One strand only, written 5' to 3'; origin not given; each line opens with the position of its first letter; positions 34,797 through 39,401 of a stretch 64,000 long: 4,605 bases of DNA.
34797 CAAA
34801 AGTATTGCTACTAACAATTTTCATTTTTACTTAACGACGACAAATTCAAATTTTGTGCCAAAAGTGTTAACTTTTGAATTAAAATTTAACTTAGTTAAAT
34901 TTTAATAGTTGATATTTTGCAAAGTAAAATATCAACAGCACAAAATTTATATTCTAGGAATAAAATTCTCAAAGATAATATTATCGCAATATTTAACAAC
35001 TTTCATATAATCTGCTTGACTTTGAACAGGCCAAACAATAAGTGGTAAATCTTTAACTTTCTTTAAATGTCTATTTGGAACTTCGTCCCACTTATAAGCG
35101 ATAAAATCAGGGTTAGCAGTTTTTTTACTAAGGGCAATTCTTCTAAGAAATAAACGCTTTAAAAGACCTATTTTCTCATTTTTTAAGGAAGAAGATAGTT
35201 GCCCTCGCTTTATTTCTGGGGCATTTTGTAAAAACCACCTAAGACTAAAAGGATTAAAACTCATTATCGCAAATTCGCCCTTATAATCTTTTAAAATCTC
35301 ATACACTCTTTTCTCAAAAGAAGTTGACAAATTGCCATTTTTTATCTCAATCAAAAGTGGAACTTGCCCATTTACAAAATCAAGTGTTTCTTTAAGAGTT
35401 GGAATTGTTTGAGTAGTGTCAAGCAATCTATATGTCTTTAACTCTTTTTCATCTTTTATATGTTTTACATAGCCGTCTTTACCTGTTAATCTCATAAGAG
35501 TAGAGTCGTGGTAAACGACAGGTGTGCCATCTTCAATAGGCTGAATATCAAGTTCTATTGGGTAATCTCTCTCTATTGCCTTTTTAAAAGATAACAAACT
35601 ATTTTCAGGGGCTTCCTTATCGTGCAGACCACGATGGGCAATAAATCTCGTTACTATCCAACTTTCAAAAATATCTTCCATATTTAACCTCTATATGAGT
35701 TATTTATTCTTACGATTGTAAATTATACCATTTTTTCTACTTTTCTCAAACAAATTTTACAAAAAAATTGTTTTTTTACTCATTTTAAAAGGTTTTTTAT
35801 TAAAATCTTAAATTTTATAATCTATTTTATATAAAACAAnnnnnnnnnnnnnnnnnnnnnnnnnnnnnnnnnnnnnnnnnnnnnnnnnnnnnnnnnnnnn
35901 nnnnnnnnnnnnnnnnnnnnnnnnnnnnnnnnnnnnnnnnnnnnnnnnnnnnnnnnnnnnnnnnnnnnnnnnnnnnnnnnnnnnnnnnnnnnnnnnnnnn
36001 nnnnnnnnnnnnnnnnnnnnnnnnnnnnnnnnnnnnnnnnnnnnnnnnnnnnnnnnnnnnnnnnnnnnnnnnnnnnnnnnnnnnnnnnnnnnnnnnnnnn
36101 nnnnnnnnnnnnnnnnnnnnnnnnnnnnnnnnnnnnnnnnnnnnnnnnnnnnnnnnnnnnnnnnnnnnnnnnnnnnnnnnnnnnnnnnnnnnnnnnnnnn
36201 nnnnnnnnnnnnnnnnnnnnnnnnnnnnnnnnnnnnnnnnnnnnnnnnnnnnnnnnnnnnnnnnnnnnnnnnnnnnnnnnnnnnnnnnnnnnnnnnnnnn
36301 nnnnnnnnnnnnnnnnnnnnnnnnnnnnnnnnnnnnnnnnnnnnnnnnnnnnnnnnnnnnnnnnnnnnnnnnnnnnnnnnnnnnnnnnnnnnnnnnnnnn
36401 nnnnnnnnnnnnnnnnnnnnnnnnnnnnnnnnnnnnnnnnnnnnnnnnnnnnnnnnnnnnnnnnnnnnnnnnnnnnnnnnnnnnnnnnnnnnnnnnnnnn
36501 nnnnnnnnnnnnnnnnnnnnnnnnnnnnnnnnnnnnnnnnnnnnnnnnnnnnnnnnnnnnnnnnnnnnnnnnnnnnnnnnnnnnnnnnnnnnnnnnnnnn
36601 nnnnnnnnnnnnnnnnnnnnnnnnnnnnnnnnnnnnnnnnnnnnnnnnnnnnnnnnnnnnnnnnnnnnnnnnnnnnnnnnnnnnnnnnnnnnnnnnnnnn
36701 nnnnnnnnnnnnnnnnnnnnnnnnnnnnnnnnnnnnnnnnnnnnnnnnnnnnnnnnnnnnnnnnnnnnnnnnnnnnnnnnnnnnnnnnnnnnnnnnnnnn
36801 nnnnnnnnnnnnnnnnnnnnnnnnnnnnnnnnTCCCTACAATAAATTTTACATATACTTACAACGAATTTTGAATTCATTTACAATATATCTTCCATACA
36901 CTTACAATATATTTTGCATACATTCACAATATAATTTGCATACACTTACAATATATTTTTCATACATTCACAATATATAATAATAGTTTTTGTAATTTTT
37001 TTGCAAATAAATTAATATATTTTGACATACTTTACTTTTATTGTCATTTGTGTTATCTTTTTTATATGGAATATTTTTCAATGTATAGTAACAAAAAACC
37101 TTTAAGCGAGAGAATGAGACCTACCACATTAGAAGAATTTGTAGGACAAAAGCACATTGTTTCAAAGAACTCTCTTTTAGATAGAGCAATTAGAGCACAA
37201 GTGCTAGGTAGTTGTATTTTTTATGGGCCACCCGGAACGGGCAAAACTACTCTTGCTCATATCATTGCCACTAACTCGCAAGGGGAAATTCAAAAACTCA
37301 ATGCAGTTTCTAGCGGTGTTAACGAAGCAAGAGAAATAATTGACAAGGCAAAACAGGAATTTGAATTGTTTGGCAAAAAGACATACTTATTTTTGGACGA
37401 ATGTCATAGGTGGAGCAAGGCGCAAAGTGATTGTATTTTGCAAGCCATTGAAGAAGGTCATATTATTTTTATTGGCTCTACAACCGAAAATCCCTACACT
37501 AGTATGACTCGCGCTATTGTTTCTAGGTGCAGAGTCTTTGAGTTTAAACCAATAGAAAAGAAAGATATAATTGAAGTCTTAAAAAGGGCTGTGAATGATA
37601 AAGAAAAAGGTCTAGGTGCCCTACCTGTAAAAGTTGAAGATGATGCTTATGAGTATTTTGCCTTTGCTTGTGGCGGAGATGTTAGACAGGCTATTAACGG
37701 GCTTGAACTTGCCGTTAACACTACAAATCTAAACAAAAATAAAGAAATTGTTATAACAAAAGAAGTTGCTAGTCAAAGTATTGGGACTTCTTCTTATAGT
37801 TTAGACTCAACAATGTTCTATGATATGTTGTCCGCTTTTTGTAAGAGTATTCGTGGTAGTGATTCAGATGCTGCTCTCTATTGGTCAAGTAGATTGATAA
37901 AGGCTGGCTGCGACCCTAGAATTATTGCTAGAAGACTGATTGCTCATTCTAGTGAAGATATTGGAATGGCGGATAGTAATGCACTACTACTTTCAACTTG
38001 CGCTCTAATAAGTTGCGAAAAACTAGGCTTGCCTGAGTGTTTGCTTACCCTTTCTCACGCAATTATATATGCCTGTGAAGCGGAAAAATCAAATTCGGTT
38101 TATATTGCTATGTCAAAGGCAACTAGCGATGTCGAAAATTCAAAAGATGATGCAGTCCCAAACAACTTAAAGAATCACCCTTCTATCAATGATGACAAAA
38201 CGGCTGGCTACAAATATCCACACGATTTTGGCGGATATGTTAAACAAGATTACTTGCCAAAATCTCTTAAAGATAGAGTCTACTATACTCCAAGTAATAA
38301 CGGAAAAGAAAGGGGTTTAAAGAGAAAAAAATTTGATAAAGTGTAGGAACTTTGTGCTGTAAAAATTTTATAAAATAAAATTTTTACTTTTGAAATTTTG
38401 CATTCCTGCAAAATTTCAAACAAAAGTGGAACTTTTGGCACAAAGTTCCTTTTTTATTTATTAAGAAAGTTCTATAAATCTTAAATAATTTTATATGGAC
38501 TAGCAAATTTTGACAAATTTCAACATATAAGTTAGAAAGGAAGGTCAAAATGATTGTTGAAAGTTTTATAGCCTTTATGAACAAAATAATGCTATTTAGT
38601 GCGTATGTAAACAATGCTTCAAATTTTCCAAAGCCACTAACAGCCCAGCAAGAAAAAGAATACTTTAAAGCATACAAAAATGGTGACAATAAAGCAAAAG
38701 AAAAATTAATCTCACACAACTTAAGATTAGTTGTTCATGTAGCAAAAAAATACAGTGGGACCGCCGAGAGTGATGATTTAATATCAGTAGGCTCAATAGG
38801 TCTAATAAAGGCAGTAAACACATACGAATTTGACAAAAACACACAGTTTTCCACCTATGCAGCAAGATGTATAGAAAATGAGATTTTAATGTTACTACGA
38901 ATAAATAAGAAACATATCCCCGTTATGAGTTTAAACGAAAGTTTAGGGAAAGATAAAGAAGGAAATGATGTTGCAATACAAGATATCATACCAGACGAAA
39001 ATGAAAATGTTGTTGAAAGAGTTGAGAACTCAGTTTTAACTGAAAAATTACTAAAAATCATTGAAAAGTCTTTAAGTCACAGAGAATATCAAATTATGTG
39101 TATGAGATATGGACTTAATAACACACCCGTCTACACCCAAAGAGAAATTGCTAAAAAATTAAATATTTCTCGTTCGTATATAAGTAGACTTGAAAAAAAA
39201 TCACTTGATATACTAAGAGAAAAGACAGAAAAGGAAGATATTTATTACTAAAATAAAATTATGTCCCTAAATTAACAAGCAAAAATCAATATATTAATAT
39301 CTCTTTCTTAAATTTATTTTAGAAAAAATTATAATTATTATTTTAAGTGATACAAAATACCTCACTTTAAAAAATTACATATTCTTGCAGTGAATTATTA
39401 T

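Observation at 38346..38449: Family of ~80-105 bp intergenic repeats folding as an outer stem plus three hairpins: 8 copies in 64 kb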

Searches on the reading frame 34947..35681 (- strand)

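Call 11: search_protein_families(library=ncbifam, proteins=[window:34947-35681:-])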
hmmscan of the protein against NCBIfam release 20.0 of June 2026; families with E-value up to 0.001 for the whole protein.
window:34947-35681:- (244 aa): 3 families
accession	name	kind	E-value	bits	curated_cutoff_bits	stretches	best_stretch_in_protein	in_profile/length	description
NF006989.0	PRK09454.1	equivalog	2.6e-09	36.8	264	1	6-188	5-198/251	glycerophosphodiester phosphodiesterase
NF041304.3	AvrBs2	equivalog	2.6e-07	29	1000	1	14-68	272-329/716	type III secretion system effector avirulence protein AvrBs2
NF053857.1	LysphglycPlipDStph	equivalog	0.00063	19.1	450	1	13-75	48-110/305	lysophosphatidylglycerol phospholipase D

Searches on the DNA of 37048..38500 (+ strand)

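Call 49: search_rna_families(source=window, start=38300, end=38500, threshold=evalue, max_evalue=10)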
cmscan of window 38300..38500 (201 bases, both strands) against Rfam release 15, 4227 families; matches with E-value up to 10: 54.
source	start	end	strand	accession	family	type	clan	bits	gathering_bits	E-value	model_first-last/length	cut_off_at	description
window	38354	38447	-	RF03162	TD-2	Gene; sRNA;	CL00124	40.6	48.7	3.9e-05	1-98/98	no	TD-2 RNA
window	38362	38458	+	RF00515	PyrR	Cis-reg;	-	29.3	54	0.017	1-115/115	no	PyrR binding site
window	38343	38390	+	RF02495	ohsC_RNA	Gene; antitoxin;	-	21.7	50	0.28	1-77/77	no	Oppression of Hydrophobic ORF by sRNA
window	38353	38450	-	RF00515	PyrR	Cis-reg;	-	21.6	54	0.48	1-115/115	no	PyrR binding site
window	38372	38421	-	RF02495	ohsC_RNA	Gene; antitoxin;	-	21.4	50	0.33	1-77/77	no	Oppression of Hydrophobic ORF by sRNA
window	38384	38425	-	RF00245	mir-19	Gene; miRNA;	CL00110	21.3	50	0.064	1-79/79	no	mir-19 microRNA precursor family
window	38390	38421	+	RF03339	mir-3047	Gene; miRNA;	-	20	53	0.11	1-61/61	no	mir-3047 microRNA precursor family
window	38382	38427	+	RF03217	mir-3167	Gene; miRNA;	-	19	86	0.42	1-59/59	no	mir-3167 microRNA precursor family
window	38349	38451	+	RF02579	tsr26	Gene; sRNA;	-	19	141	1.1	1-122/122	no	S. aureus tsr26 small RNA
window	38376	38437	+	RF00245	mir-19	Gene; miRNA;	CL00110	18.3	50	0.37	1-79/79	no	mir-19 microRNA precursor family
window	38382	38423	-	RF04255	MIR8001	Gene; miRNA;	-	18.2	90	0.41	1-67/67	no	MIR8001 microRNA precursor family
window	38397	38469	-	RF01045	mir-544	Gene; miRNA;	-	17.4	66.5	0.73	1-84/84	no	mir-544 microRNA precursor family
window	38349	38454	+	RF04180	BTnc231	Gene; sRNA;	-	17.3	80.4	0.17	1-154/154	no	Bacteroides sRNA BTnc231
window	38384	38454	+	RF01821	RsaH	Gene; sRNA;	-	17.3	50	1.3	1-123/123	no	RNA Staph. aureus H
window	38388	38419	-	RF03339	mir-3047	Gene; miRNA;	-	17.2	53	0.62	1-61/61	no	mir-3047 microRNA precursor family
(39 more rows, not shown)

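Call 50: search_rna_families(source=L003, start=11300, end=11950, threshold=evalue, max_evalue=10)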
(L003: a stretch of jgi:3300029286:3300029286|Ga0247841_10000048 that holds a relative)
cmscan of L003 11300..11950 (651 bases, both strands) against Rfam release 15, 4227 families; matches with E-value up to 10: 20.
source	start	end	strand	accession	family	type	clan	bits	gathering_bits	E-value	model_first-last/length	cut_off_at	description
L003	11351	11422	+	RF01706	Gut-1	Gene; sRNA;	-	43.8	50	2.6e-07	1-77/77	no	Gut-1 RNA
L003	11468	11535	-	RF01706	Gut-1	Gene; sRNA;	-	42.9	50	4.4e-07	1-77/77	no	Gut-1 RNA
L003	11375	11500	-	RF04079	MIR161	Gene; miRNA;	-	33.4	90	2.4e-05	1-136/136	no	MIR161 microRNA precursor family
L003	11374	11490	+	RF01490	rli51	Cis-reg;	-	32.9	48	0.00067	1-121/121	no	Listeria snRNA rli51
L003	11366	11501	-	RF04276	MIR4371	Gene; miRNA;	CL00144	30.2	110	0.00012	1-158/158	no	MIR4371 microRNA precursor family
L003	11375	11497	+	RF00886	MIR807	Gene; miRNA;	-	25.1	113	0.01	1-176/176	no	MIR807 microRNA precursor family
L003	11507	11575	+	RF02064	STnc370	Gene; sRNA;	-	24.3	54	0.89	1-71/71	no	Enterobacterial sRNA STnc370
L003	11354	11511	-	RF04111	MIR6274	Gene; miRNA;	-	23.3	80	0.059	1-107/107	no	MIR6274 microRNA precursor family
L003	11689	11747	-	RF01859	Phe_leader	Cis-reg; leader;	-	21.6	55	0.44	1-125/125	no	Phenylalanine leader peptide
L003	11539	11611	-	RF01859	Phe_leader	Cis-reg; leader;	-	19.9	55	1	1-125/125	no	Phenylalanine leader peptide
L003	11700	11751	-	RF02337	GlsR8_miR10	Gene; snRNA; snoRNA; CD-box;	-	19.3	100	0.19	1-70/70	no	Giardia snoRNA GlsR8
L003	11533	11579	+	RF03718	mir-2804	Gene; miRNA;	-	18.9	86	0.98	20-65/78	no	mir-2804 microRNA precursor family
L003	11772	11798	-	RF01103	UPD-PKc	Cis-reg;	-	18.4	40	3.1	1-29/29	no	Pseudoknot of upstream pseudoknot domain (UPD) of the 3'UTR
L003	11534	11578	-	RF03664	MIR6288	Gene; miRNA;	-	18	74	1.1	1-92/92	no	MIR6288 microRNA precursor family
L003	11500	11585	-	RF00021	Spot_42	Gene; sRNA;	-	15.2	80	3.7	1-115/115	no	Spot 42 RNA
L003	11300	11388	-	RF04171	MIR1509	Gene; miRNA;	-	15.1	87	7.7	1-88/121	3'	MIR1509 microRNA precursor family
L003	11314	11384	-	RF01965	RMST_4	Gene; lncRNA;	-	15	40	4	1-108/108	no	Rhabdomyosarcoma 2 associated transcript conserved region 4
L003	11697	11857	-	RF02212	ZFAT-AS1_2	Gene; lncRNA;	-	12.7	70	9.9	1-205/205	no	ZFAT antisense RNA 1 conserved region 2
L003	11539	11574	-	RF02637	EF0408_EF0409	Gene; sRNA;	-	11.6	440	1.6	374-408/412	no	Enterococcus sRNA EF0408_EF0409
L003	11742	11780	-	RF01304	sR5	Gene; snRNA; snoRNA; CD-box;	-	11.4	40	6.2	1-53/53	no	Small nucleolar RNA sR5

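Call 56: search_rna_families(source=L003, start=11330, end=11560, threshold=evalue, max_evalue=0.0001, show_alignments=2)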
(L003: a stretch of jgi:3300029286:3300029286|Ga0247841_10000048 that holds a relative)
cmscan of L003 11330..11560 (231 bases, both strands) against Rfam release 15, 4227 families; matches with E-value up to 0.0001: 5.
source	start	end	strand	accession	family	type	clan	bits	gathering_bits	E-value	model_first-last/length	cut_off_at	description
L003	11351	11422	+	RF01706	Gut-1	Gene; sRNA;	-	43.8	50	9.2e-08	1-77/77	no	Gut-1 RNA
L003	11468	11535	-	RF01706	Gut-1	Gene; sRNA;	-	42.9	50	1.6e-07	1-77/77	no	Gut-1 RNA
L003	11372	11497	+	RF04079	MIR161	Gene; miRNA;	-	34.4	90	4.4e-06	1-136/136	no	MIR161 microRNA precursor family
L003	11375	11500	-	RF04079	MIR161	Gene; miRNA;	-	33.4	90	8.5e-06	1-136/136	no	MIR161 microRNA precursor family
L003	11366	11501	-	RF04276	MIR4371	Gene; miRNA;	CL00144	30.2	110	4.2e-05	1-158/158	no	MIR4371 microRNA precursor family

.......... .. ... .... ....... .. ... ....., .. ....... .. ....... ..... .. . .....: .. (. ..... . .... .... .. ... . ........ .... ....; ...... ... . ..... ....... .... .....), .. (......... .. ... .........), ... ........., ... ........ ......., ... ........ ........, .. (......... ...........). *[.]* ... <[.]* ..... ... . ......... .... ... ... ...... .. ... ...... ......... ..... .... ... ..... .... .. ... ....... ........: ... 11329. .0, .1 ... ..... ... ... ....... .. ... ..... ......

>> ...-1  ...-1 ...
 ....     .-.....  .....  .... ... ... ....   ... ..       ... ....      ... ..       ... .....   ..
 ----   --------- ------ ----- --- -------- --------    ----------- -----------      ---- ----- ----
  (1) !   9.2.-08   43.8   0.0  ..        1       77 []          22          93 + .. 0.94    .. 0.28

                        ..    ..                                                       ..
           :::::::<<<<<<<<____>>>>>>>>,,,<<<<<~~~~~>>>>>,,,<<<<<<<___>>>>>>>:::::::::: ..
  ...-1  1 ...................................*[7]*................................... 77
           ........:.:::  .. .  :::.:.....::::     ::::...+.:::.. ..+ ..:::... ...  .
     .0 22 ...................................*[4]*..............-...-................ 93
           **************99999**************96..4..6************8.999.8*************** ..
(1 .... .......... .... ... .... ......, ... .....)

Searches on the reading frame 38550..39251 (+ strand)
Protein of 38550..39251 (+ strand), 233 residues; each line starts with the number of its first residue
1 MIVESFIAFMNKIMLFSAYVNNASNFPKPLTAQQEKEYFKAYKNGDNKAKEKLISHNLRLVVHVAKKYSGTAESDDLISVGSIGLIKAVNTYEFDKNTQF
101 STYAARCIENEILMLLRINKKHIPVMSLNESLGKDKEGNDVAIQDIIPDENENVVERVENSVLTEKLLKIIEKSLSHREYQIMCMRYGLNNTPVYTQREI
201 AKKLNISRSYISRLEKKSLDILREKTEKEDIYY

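Call 11: search_protein_families(library=ncbifam, proteins=[window:38550-39251:+])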
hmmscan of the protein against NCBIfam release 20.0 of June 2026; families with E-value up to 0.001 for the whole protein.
window:38550-39251:+ (233 aa): 56 families (the best 25 are shown)
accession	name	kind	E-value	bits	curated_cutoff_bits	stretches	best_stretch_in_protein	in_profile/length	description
NF004471.0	PRK05803.1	subfamily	8.4e-81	270.6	252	1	2-228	5-230/235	RNA polymerase sporulation sigma factor SigK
TIGR02846.1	spore_sigmaK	equivalog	1.1e-78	264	298.65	1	7-222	7-222/227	RNA polymerase sporulation sigma factor SigK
NF006158.0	PRK08301.1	equivalog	1.5e-61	208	339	1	17-228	28-239/241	RNA polymerase sporulation sigma factor SigE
TIGR02835.1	spore_sigmaE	equivalog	2e-56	191.1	348.6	1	18-225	22-229/234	RNA polymerase sporulation sigma factor SigE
TIGR02997.1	Sig70-cyanoRpoD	subfamily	3.7e-33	115.1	384.5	2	34-112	61-139/298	RNA polymerase sigma factor, RpoD/SigA family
TIGR02393.1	RpoD_Cterm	equivalog_domain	2.7e-30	105.7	354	2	49-111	1-64/238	RNA polymerase sigma factor RpoD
TIGR02394.1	rpoS_proteo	equivalog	4.1e-30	105.2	378.7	2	19-112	18-111/285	RNA polymerase sigma factor RpoS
NF006071.0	PRK08215.1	equivalog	7.1e-30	104.4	372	2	24-120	14-110/258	RNA polymerase sporulation sigma factor SigG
TIGR02980.1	SigBFG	subfamily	1.1e-29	103.7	234.35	2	47-123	2-79/227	SigB/SigF/SigG family RNA polymerase sigma factor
NF006666.0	PRK09210.1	equivalog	1.2e-29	103.7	572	2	30-112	114-197/370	RNA polymerase sigma factor RpoD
TIGR02850.1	spore_sigG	equivalog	2.8e-28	99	457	2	23-121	10-108/254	RNA polymerase sporulation sigma factor SigG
NF004052.0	PRK05572.1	subfamily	5.2e-28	98.2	311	2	29-117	13-102/252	SigF/SigG family RNA polymerase sporulation sigma factor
NF005643.0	PRK07406.1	equivalog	3.8e-27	95.3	500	2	34-112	146-225/397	RNA polymerase sigma factor RpoD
NF041931.2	MzaA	equivalog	9.9e-27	94.1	800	2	32-110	460-538/726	MZA anti-phage system associated sigma-70 family RNA polymerase sigma factor MzaA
TIGR02885.1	spore_sigF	equivalog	1.3e-26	93.9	321.45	2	41-118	4-82/231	RNA polymerase sporulation sigma factor SigF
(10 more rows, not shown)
